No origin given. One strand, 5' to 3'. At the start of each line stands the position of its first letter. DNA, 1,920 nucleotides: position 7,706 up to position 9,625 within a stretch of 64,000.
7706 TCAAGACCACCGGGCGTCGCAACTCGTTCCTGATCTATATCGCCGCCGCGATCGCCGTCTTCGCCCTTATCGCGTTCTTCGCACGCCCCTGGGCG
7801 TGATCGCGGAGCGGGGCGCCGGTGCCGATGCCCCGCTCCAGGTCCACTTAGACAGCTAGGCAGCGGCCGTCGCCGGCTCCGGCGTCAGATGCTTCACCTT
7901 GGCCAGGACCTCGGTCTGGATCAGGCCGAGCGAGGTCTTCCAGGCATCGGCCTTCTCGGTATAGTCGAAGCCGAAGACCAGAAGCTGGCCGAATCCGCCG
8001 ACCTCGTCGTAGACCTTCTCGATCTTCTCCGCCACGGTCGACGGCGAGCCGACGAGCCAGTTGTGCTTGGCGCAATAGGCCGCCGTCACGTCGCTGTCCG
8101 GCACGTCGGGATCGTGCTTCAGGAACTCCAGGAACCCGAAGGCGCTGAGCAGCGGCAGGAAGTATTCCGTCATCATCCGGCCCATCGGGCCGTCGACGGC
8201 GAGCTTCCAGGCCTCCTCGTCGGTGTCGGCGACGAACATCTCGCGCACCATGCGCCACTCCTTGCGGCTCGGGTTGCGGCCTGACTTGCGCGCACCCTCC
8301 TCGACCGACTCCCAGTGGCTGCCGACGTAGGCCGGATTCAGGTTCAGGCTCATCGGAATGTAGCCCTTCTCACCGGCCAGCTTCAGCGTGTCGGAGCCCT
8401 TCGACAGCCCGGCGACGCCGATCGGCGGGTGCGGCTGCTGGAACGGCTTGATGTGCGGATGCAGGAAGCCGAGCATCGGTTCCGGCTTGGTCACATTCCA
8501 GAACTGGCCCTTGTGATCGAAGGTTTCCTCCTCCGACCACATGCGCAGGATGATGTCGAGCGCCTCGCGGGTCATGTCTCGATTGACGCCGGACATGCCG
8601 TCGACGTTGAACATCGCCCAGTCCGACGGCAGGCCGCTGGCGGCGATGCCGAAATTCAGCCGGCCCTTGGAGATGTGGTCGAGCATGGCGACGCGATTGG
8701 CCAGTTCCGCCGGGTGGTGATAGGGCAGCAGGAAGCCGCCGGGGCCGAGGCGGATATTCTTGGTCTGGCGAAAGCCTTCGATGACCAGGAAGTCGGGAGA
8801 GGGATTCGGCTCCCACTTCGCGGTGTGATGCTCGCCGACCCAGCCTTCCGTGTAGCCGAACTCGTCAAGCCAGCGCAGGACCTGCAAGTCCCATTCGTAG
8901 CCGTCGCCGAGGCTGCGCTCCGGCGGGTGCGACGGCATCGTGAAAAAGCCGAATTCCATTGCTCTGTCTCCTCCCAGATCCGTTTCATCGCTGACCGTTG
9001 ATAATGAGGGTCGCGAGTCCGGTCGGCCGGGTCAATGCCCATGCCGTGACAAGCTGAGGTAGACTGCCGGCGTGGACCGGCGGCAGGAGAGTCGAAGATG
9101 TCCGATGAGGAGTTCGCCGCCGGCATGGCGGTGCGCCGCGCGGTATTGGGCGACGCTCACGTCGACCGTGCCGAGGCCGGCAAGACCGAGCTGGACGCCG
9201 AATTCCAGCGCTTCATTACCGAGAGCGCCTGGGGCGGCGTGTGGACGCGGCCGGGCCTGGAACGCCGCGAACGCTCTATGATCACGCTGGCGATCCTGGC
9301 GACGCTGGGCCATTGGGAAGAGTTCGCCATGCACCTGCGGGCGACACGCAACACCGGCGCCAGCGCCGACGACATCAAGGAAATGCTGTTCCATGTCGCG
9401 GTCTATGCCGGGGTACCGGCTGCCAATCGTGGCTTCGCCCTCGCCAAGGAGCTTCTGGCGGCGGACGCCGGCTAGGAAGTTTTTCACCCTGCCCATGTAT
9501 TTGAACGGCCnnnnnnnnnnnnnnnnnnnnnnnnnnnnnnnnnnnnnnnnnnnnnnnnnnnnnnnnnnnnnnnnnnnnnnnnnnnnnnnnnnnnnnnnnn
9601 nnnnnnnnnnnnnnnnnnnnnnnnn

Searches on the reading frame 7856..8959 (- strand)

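Call 64: search_protein_families(library=pfam, proteins=[window:7856-8959:-], max_evalue=0.0001)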
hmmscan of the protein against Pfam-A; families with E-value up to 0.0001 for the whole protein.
window:7856-8959:- (367 aa): 1 family
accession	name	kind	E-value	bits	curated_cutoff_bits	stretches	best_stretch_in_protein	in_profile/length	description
PF00296.26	Bac_luciferase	-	7.9e-41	140.9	27.9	1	1-321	1-311/314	Luciferase-like monooxygenase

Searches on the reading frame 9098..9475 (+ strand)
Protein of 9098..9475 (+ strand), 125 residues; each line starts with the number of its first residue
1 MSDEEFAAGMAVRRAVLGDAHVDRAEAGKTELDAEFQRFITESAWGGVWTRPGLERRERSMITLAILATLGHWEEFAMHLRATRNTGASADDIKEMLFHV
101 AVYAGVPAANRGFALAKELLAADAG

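Call 64: search_protein_families(library=pfam, proteins=[window:9098-9475:+], max_evalue=0.0001)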
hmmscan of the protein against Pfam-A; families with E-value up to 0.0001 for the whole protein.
window:9098-9475:+ (125 aa): 1 family
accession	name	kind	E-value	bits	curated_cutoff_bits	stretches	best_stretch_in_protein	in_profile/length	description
PF02627.25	CMD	-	7.7e-23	80.7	23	1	35-118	2-84/84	Carboxymuconolactone decarboxylase family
